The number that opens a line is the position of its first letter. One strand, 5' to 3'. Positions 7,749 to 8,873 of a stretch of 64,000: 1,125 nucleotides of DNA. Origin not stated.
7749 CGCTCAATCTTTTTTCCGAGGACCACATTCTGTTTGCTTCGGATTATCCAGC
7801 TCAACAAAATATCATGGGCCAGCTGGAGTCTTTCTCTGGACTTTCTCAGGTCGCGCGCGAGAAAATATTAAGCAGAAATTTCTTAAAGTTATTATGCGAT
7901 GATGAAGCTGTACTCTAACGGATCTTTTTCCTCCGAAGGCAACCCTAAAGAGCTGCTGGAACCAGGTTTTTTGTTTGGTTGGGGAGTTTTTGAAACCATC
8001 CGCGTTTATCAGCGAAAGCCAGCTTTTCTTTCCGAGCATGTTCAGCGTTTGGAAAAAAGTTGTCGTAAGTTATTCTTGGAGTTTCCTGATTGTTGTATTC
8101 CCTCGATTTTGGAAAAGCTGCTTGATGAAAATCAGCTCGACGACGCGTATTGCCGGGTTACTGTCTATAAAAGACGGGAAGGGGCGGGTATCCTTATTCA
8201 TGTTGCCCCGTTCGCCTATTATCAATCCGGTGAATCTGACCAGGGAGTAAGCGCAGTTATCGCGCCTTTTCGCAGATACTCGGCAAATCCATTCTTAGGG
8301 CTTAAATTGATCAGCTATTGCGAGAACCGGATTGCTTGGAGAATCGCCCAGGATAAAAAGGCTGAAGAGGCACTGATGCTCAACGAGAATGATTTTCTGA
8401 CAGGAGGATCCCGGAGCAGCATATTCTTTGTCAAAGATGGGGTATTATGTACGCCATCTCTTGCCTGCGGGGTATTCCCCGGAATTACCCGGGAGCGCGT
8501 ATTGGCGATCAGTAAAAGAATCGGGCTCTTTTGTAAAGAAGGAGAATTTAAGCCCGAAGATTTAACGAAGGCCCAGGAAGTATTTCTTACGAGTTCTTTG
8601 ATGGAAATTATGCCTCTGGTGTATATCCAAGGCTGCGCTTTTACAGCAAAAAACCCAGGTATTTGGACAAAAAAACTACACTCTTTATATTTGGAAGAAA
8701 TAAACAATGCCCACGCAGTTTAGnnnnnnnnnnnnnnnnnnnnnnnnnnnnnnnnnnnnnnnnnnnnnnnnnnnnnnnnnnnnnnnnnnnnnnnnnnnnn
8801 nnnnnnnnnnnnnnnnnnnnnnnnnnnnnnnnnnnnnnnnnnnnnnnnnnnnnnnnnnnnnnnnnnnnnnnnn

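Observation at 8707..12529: Candidate 5-deoxyribose/MTA 'DHAP shunt' module: MtnA-family isomerase, class II aldolase, aldehyde dehydrogenase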

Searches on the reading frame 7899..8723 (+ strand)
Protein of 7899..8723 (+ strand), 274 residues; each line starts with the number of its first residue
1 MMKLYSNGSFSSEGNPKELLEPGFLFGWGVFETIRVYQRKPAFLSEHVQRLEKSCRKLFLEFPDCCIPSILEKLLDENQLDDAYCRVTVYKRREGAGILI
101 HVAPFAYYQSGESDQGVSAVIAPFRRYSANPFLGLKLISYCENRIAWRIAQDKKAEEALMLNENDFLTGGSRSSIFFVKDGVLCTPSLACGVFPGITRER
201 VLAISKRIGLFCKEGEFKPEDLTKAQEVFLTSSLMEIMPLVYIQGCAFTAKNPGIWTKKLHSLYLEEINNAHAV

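Call 3: search_protein_families(library=pfam, proteins=[window:7899-8723:+])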
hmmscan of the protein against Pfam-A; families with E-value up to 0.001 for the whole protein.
window:7899-8723:+ (274 aa): 1 family
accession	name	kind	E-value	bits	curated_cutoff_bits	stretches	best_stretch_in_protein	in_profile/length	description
PF01063.24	Aminotran_4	-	5.8e-51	173.9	28.5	1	29-240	1-220/223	Amino-transferase class IV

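Call 5: search_protein_families(library=ncbifam, proteins=[window:7899-8723:+], max_evalue=0.01)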
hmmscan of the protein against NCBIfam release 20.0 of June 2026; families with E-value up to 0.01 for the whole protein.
window:7899-8723:+ (274 aa): 24 families
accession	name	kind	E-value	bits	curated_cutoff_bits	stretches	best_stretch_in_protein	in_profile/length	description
NF005800.0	PRK07650.1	equivalog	2.4e-41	141.9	308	1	20-270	20-278/290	aminodeoxychorismate lyase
NF006185.0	PRK08320.1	subfamily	3.5e-39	134.7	363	1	2-267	3-282/292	branched-chain amino acid aminotransferase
TIGR01122.1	ilvE_I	equivalog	4.8e-38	131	245.55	1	18-267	15-283/298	branched-chain-amino-acid transaminase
NF005209.0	PRK06680.1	subfamily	1.1e-34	119.6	320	1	4-270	5-283/286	D-amino-acid transaminase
NF005146.0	PRK06606.1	equivalog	7.3e-34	117.1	279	1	25-270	31-294/307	branched-chain amino acid transaminase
TIGR03461.1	pabC_Proteo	equivalog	1.9e-31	109.2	176.85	1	23-251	16-253/262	aminodeoxychorismate lyase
TIGR01121.1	D_amino_aminoT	equivalog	2.8e-31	108.7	277.45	1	22-268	21-275/276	D-amino-acid transaminase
NF009126.0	PRK12479.1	equivalog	4.1e-31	108.3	518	1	5-262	7-278/299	branched-chain-amino-acid transaminase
NF004761.0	PRK06092.1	equivalog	5.5e-31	107.8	260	1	21-251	16-255/268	aminodeoxychorismate lyase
NF005726.0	PRK07544.1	equivalog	2.1e-26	92.7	396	1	20-271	30-291/295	branched-chain amino acid aminotransferase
NF005888.0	PRK07849.1-3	equivalog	6.1e-24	84.5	273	1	26-249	38-275/298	aminodeoxychorismate lyase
NF009066.0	PRK12400.1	equivalog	6.5e-22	78.3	538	1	18-264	24-278/290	D-amino-acid transaminase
NF009896.0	PRK13356.1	equivalog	9.8e-19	67.5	262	1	24-268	31-283/287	branched-chain amino acid aminotransferase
NF005886.0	PRK07849.1-1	equivalog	1.5e-18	67.1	253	1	27-238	38-262/291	aminodeoxychorismate lyase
NF005887.0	PRK07849.1-2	equivalog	3.7e-15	56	278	1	27-235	31-257/291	aminodeoxychorismate lyase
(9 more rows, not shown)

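Call 42: search_solved_structures(query=window:7899-8720:+, show_alignments=0, max_evalue=1e-10)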
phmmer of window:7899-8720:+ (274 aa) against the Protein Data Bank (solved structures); distinct sequences matched with E-value up to 1e-10: 50.
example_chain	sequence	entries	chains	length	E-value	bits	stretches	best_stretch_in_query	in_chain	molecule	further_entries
5mqz_A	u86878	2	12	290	2.6e-32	115.4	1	1-262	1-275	Putative branched-chain-amino-acid aminotransferase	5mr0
5cm0_A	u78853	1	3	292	3.4e-29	105.2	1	4-270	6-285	Branched-chain transaminase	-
5e25_A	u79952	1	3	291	3.5e-29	105.1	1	4-270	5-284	branched-chain aminotransferase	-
1g2w_A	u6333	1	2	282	5.3e-23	84.9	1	21-264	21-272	D-ALANINE AMINOTRANSFERASE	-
1daa_A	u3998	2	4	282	1e-22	84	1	21-264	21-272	D-AMINO ACID AMINOTRANSFERASE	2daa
3lqs_A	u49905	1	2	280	1.1e-22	83.9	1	21-264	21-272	D-alanine aminotransferase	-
3daa_A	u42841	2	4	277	1.2e-22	83.7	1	21-264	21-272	D-AMINO ACID AMINOTRANSFERASE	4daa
5daa_A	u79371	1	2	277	1.2e-22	83.7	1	21-264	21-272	D-AMINO ACID AMINOTRANSFERASE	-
1a0g_A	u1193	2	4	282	1.9e-22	83.1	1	21-264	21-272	D-AMINO ACID AMINOTRANSFERASE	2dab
5ce8_A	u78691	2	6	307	2.5e-22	82.7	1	2-248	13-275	Branched-chain amino acid aminotransferase | Branched-chain-amino-acid aminotransferase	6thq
1a3g_A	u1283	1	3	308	4.6e-21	78.5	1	20-262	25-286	BRANCHED-CHAIN AMINO ACID AMINOTRANSFERASE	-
1i1k_A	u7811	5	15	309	4.7e-21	78.5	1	20-262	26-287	BRANCHED-CHAIN AMINO ACID AMINOTRANSFERASE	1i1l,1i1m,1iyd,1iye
3lul_A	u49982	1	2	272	6.1e-21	78.1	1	21-255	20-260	4-amino-4-deoxychorismate lyase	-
6nst_A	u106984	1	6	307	2.4e-20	76.2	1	25-269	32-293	Branched-chain-amino-acid aminotransferase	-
1wrv_A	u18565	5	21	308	3.8e-18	68.9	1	4-269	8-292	Branched-Chain Amino Acid Aminotransferase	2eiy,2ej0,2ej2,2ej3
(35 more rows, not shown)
